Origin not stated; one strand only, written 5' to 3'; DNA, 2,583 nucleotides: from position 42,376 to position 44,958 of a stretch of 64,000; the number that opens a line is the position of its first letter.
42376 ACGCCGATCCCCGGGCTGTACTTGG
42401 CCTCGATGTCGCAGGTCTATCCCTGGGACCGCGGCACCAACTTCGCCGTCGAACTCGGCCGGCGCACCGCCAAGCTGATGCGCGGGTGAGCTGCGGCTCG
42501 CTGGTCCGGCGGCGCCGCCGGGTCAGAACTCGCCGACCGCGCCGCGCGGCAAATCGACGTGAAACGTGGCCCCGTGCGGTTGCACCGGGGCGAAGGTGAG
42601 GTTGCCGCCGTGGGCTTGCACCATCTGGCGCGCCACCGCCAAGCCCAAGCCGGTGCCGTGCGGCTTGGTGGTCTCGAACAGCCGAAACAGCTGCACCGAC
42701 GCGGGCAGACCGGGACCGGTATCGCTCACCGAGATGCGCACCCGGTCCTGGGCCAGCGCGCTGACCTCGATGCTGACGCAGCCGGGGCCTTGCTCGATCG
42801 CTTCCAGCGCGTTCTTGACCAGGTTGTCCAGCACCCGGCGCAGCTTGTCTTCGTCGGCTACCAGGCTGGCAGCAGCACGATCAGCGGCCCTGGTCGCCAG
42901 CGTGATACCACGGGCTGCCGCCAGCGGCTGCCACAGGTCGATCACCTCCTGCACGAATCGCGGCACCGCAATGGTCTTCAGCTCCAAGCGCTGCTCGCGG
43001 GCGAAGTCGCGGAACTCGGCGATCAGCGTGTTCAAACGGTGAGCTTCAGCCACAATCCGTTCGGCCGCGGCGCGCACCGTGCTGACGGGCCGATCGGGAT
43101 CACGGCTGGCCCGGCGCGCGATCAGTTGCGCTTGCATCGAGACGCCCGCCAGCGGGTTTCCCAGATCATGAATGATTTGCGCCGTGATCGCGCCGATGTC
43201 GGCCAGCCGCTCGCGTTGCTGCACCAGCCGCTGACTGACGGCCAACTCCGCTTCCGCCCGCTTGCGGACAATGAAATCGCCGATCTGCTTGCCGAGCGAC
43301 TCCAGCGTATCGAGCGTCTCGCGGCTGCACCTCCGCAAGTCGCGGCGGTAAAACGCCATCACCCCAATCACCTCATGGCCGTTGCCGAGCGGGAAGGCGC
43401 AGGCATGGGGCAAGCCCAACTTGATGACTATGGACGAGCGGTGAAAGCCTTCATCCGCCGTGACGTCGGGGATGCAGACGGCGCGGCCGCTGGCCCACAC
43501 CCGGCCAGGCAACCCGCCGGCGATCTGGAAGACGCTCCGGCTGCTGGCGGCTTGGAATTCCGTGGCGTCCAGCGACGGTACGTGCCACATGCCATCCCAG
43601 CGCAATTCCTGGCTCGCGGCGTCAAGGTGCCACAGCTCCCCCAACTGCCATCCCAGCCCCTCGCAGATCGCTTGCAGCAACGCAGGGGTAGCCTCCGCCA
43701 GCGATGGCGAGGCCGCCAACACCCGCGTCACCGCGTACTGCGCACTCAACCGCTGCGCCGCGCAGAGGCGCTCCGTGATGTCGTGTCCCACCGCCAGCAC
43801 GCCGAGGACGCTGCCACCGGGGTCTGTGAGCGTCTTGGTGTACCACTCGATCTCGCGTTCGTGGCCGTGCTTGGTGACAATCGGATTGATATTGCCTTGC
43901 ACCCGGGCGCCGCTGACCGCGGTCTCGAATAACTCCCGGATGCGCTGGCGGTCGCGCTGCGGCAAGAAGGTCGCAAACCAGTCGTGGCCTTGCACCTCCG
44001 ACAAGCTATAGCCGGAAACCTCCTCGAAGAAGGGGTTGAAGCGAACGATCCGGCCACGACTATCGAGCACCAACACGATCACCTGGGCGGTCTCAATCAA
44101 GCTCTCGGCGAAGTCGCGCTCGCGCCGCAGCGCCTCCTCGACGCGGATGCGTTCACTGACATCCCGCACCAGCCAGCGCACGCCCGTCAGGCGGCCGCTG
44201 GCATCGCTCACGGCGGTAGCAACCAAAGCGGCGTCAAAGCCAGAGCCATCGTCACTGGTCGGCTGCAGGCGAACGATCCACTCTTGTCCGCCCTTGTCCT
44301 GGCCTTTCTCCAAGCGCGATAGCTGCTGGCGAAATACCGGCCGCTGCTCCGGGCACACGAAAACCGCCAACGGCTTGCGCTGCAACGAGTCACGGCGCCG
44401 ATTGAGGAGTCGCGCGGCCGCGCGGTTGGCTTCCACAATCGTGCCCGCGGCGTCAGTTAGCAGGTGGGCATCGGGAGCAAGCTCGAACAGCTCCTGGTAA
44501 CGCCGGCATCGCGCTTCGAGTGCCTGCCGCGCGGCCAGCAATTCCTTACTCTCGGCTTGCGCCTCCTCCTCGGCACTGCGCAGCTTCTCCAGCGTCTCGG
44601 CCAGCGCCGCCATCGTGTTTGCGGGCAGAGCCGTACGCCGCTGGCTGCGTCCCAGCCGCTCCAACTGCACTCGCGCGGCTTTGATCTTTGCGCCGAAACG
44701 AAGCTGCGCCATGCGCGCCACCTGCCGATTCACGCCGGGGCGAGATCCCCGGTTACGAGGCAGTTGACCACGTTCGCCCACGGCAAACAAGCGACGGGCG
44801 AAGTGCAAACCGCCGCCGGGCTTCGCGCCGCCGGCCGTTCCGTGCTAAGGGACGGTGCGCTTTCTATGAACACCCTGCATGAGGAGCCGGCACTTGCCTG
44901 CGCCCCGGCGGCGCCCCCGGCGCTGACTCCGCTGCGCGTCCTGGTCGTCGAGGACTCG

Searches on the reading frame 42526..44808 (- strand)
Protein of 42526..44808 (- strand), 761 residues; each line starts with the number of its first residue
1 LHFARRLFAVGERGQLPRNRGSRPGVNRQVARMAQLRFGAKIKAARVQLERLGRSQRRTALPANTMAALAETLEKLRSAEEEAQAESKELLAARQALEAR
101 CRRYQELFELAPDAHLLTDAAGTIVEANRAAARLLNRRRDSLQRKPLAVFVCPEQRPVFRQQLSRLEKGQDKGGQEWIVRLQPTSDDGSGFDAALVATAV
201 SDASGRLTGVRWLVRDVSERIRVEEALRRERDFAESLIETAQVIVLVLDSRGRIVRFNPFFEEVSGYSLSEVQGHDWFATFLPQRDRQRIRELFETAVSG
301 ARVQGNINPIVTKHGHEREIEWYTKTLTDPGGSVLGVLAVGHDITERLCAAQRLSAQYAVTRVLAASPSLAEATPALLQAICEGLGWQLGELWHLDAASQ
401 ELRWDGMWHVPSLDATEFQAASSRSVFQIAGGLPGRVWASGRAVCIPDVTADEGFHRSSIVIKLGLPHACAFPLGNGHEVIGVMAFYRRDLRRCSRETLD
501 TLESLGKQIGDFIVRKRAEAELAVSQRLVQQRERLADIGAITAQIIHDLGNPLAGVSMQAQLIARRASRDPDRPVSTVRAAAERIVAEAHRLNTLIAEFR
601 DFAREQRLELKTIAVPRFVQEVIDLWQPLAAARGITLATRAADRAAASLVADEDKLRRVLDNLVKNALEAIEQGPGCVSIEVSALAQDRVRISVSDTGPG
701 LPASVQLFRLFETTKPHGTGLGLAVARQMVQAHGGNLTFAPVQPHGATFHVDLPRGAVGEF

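Call 48: search_protein_families(library=pfam, proteins=[window:42526-44808:-], max_evalue=0.0001)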
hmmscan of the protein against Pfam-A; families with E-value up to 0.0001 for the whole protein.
window:42526-44808:- (761 aa): 11 families
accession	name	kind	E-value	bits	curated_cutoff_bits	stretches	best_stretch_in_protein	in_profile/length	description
PF00989.32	PAS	-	1e-27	96.8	22.6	2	103-217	2-113/113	PAS fold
PF08448.16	PAS_4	-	4.9e-24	85.1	23.1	2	240-347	3-108/110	PAS fold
PF02518.31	HATPase_c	-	6.8e-23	81.7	26.4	1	652-755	2-109/111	Histidine kinase-, DNA gyrase B-, and HSP90-like ATPase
PF13426.13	PAS_9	-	1.9e-20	73.5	27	2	112-219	1-103/103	PAS domain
PF13188.13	PAS_8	-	2.9e-15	56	21.8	2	235-292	4-59/65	PAS domain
PF13185.12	GAF_2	-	7.3e-13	49.3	28.6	1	369-513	3-135/136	GAF domain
PF08447.18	PAS_3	-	7.3e-09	36.2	25.6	1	255-338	2-86/89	PAS fold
PF01590.32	GAF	-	9.5e-09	36.3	22.4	1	378-510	10-130/133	GAF domain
PF00512.31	HisKA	-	3.7e-08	33.7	26.9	1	541-606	5-64/66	His Kinase A (phospho-acceptor) domain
PF24820.1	Diguanyl_cycl_sensor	-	6.5e-07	29.7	28.1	0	113-167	7-61/109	Diguanylate cyclase-like sensor domain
PF13492.12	GAF_3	-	3.8e-06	27.8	27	1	429-513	52-127/129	GAF domain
